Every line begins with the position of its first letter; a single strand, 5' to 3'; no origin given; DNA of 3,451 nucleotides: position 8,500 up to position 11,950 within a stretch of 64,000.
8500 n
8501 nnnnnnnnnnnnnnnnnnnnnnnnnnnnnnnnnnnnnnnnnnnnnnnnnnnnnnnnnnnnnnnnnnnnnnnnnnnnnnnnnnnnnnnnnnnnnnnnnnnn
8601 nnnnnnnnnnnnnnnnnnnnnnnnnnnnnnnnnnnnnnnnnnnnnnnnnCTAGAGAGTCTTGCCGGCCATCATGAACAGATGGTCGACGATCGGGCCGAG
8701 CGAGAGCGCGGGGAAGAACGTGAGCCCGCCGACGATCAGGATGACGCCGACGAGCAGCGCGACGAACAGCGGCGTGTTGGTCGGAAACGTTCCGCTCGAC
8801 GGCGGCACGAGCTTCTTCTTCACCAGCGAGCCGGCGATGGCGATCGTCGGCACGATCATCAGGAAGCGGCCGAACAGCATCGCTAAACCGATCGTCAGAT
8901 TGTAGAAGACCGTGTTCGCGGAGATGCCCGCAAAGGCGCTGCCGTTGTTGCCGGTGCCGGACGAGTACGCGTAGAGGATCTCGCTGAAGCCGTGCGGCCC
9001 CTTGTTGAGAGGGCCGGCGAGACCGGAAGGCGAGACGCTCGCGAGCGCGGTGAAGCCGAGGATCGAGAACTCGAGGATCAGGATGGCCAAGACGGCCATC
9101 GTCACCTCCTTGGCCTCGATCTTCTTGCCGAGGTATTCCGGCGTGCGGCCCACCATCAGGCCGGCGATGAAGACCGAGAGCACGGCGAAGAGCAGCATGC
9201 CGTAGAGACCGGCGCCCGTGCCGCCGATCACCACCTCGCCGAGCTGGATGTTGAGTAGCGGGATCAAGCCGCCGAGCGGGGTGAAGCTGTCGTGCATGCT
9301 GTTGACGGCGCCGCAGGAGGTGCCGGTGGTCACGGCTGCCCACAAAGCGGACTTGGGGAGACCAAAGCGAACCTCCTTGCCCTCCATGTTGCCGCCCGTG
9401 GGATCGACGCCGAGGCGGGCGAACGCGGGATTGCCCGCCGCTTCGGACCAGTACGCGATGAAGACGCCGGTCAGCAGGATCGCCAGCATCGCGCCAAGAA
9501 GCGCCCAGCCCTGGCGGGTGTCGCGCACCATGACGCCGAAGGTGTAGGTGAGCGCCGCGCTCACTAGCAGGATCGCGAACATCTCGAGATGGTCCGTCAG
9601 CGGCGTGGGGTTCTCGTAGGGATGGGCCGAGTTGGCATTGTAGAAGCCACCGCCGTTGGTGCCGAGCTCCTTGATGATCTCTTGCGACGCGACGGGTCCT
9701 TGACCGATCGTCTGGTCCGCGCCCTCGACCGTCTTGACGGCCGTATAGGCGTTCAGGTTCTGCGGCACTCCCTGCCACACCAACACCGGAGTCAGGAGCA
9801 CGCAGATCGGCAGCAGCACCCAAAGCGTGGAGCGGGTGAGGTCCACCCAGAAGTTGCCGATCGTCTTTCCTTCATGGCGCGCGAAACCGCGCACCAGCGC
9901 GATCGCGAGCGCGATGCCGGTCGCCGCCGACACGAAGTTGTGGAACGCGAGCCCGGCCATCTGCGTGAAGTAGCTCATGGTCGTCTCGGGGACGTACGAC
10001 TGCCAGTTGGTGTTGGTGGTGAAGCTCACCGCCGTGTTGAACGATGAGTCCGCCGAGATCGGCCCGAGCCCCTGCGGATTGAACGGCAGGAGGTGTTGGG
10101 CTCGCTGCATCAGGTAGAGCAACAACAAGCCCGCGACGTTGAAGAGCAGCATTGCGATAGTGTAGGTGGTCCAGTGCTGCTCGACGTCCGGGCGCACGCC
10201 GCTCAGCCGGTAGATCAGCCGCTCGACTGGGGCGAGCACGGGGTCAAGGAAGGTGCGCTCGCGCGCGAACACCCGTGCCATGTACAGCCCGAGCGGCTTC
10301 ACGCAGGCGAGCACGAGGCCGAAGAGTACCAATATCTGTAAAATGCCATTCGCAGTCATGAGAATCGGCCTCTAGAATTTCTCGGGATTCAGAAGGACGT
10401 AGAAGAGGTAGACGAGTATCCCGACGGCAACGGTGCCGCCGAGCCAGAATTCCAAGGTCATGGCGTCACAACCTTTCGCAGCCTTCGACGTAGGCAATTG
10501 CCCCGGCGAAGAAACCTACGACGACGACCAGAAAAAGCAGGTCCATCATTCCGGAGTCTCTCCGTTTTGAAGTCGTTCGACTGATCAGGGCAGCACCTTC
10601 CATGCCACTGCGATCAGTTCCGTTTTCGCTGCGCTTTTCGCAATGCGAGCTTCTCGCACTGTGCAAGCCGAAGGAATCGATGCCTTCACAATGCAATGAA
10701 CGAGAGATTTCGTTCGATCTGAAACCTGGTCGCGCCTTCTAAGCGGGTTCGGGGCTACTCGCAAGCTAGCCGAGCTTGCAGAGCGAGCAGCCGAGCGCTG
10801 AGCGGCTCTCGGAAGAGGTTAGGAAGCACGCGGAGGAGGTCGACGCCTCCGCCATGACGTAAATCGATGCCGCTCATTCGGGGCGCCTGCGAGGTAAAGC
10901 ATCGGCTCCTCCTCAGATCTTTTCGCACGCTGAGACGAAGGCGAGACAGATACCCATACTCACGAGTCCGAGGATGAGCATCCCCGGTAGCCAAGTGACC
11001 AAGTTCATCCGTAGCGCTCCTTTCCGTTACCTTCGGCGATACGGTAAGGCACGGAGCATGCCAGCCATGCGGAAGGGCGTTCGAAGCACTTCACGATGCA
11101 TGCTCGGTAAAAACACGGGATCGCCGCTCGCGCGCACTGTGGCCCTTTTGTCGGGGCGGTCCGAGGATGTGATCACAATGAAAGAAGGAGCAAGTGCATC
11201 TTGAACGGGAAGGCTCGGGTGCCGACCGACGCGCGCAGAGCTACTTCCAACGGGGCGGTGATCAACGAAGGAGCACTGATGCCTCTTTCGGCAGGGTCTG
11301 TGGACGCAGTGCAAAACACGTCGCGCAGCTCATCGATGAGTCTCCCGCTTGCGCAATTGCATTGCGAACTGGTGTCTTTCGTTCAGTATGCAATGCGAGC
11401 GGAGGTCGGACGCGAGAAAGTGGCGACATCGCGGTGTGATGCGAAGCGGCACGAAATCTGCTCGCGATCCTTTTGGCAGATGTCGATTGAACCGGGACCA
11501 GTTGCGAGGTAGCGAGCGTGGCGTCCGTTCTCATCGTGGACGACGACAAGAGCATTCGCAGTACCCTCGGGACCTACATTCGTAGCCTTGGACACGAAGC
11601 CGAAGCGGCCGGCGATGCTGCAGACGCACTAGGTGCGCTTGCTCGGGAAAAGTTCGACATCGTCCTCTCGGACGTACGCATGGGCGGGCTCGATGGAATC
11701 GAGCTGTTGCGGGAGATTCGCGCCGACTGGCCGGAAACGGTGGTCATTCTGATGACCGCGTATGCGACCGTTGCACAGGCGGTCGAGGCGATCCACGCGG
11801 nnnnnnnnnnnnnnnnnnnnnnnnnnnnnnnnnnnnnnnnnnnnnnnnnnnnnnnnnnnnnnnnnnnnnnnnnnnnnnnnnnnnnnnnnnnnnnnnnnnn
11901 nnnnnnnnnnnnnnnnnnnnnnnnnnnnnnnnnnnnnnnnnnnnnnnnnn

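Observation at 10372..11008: Three hydrophobic micro-peptides ahead of kdpA, two ending in C-E-(R/K)-(L/I), each behind its own sigma54 promoter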

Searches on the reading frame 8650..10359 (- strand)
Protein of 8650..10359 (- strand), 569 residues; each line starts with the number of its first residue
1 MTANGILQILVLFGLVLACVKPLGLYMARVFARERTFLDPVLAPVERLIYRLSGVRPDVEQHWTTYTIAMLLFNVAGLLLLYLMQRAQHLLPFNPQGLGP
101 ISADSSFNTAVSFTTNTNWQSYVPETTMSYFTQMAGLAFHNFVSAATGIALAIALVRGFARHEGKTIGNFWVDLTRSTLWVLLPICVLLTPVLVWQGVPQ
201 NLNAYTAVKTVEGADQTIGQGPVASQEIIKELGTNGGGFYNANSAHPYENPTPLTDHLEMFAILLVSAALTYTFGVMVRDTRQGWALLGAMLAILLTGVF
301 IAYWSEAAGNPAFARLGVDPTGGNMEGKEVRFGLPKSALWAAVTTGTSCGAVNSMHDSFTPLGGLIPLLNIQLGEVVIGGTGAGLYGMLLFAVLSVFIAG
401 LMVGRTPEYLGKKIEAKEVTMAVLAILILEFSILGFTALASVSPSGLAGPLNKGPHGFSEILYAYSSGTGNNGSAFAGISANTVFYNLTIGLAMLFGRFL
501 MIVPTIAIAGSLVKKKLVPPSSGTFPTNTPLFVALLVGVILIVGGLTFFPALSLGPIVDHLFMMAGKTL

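Call 6: search_protein_families(library=pfam, proteins=[window:8650-10359:-], max_evalue=0.1)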
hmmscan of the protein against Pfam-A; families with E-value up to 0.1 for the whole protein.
window:8650-10359:- (569 aa): 1 family
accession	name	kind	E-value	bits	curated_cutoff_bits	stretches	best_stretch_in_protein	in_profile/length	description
PF03814.21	KdpA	-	6.1e-248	823.9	22.6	1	11-561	2-548/548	Potassium-transporting ATPase A subunit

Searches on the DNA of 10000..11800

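Call 5: search_rna_families(source=window, start=10000, end=11800, threshold=evalue, max_evalue=1)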
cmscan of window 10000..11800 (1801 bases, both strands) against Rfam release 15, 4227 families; matches with E-value up to 1: 0.
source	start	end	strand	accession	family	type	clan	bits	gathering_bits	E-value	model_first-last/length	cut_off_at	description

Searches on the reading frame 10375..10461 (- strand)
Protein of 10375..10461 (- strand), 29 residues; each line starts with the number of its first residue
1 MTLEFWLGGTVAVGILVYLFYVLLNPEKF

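Call 6: search_protein_families(library=pfam, proteins=[window:10375-10461:-], max_evalue=0.1)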
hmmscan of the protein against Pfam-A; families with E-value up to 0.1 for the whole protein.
seq(29 aa): 1 family
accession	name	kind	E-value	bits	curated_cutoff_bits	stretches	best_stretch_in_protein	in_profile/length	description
PF09604.15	Potass_KdpF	-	1.2e-12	47.8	21.2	1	6-29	1-24/24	F subunit of K+-transporting ATPase (Potass_KdpF)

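Call 14: search_protein_families(library=ncbifam, proteins=[window:10375-10461:-], max_evalue=1)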
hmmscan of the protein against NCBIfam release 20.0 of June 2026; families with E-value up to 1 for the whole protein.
seq(29 aa): 3 families
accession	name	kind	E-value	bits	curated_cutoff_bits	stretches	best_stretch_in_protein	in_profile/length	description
NF011342.0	PRK14759.1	equivalog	1.3e-09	38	53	1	1-29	1-29/29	K(+)-transporting ATPase subunit F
TIGR02115.1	potass_kdpF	equivalog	3.9e-09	36.2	26.85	1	6-29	1-24/24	K(+)-transporting ATPase subunit F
NF011326.0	PRK14740.1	equivalog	0.046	13.5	57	1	1-24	1-24/29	K(+)-transporting ATPase subunit F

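Call 75: search_solved_structures(query=window:10375-10461:-, max_evalue=1)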
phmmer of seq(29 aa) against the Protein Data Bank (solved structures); distinct sequences matched with E-value up to 1: 0.

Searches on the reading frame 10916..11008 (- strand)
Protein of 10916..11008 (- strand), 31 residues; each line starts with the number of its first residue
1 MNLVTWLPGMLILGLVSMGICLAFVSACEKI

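Call 6: search_protein_families(library=pfam, proteins=[window:10916-11008:-], max_evalue=0.1)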
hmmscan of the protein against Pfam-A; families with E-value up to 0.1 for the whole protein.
seq(31 aa): 0 families

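Call 14: search_protein_families(library=ncbifam, proteins=[window:10916-11008:-], max_evalue=1)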
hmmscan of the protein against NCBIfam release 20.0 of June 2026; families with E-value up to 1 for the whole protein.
seq(31 aa): 0 families

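Call 77: search_protein_representatives(protein=window:10916-11008:-)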
Query: 31 residues. Proteins with E-value up to 0.001 (for the whole library): 99; up to 1e-10: 0; up to 1e-30: 0. The best 99 are listed.
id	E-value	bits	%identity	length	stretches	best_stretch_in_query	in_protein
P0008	1.2e-07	45.6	71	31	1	1-31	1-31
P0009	2.3e-07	44.8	74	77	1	1-31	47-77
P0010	3.3e-07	44.3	71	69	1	1-31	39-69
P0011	6.5e-07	43.4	71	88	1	1-31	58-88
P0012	8.9e-07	43.0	65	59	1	1-31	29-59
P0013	1.1e-06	42.7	71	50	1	1-31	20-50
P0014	1.1e-06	42.7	71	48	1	1-31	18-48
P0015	1.4e-06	42.4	65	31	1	1-31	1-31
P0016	1.5e-06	42.3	70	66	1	1-30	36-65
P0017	1.7e-06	42.2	74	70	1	1-31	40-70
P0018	1.8e-06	42.1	65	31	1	1-31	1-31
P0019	1.8e-06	42.1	68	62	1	1-31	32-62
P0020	2.0e-06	41.9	65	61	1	1-31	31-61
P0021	3.5e-06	41.2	65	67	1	1-31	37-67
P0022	5.2e-06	40.7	70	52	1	1-30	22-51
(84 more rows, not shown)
